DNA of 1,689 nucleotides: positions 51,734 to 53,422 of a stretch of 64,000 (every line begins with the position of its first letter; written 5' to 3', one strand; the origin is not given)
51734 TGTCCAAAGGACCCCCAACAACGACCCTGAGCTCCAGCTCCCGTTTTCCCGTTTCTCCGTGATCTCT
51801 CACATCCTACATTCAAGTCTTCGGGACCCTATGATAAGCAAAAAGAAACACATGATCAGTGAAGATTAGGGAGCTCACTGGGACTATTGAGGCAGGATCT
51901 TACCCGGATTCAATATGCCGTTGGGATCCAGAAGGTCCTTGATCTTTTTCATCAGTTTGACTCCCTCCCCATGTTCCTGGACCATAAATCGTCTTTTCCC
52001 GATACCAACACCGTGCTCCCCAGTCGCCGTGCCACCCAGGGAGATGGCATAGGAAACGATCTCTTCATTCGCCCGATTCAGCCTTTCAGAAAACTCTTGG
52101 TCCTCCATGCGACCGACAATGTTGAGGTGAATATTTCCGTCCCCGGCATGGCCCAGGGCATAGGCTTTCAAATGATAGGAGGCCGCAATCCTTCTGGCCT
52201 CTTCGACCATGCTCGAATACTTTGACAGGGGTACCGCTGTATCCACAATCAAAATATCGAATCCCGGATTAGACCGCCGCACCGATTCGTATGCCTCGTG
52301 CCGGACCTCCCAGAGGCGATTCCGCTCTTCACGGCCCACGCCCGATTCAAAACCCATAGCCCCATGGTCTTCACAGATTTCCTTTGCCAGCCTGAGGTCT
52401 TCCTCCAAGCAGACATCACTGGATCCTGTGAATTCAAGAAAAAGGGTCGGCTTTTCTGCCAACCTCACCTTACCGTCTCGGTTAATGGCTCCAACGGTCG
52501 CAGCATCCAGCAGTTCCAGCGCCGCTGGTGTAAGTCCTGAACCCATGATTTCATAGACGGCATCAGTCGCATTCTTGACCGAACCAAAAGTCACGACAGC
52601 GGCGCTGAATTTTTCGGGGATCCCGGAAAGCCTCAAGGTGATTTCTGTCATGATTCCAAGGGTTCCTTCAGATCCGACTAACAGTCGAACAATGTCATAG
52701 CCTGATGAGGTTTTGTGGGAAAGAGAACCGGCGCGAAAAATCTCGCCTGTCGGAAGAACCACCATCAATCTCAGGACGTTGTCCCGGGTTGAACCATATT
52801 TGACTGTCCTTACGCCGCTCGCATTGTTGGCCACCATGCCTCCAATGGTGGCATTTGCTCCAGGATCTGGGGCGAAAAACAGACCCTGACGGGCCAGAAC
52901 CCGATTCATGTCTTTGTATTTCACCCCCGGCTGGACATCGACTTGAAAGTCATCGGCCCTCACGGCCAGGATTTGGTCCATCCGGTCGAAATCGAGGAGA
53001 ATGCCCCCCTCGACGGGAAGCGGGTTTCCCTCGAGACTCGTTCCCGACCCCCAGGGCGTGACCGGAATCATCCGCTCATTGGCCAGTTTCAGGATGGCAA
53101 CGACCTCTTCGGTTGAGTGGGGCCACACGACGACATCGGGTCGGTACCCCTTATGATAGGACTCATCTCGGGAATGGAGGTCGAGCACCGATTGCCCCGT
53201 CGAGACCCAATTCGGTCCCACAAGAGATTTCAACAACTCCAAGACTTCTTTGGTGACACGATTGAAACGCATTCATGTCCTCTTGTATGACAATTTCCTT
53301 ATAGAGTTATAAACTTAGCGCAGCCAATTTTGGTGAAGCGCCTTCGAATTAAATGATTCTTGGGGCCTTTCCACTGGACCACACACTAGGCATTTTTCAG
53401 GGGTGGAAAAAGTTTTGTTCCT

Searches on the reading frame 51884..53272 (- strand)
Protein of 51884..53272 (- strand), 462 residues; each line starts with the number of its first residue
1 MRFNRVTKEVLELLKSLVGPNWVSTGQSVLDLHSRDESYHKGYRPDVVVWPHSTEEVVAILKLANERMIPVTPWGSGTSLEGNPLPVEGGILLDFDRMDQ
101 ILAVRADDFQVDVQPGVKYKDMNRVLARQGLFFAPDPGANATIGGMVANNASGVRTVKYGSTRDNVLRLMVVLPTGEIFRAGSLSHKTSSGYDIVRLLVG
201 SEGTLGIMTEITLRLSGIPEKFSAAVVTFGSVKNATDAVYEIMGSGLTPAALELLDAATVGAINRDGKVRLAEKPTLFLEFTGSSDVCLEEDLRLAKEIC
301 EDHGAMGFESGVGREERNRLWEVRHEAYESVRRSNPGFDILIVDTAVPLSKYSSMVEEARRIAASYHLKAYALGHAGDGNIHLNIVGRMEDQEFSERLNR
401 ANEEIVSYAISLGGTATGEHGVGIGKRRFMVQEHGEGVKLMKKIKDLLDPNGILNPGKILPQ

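Call 22: search_protein_families(library=pfam, proteins=[window:51887-53272:-], max_evalue=0.001)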
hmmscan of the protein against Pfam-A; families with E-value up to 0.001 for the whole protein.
window:51887-53272:- (462 aa): 2 families
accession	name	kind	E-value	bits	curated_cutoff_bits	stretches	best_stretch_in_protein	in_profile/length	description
PF02913.24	FAD-oxidase_C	-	8.1e-60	203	21.2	1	219-459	2-248/248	FAD linked oxidases, C-terminal domain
PF01565.28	FAD_binding_4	-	1.3e-41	141.9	26.4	1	45-181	1-138/139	FAD binding domain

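Call 62: find_encoding_contigs(protein=window:51884-53272:-, flank=10000, max_places=3)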
Protein window:51884-53272:- (462 aa): no gene with exactly this product is on record in the collection.
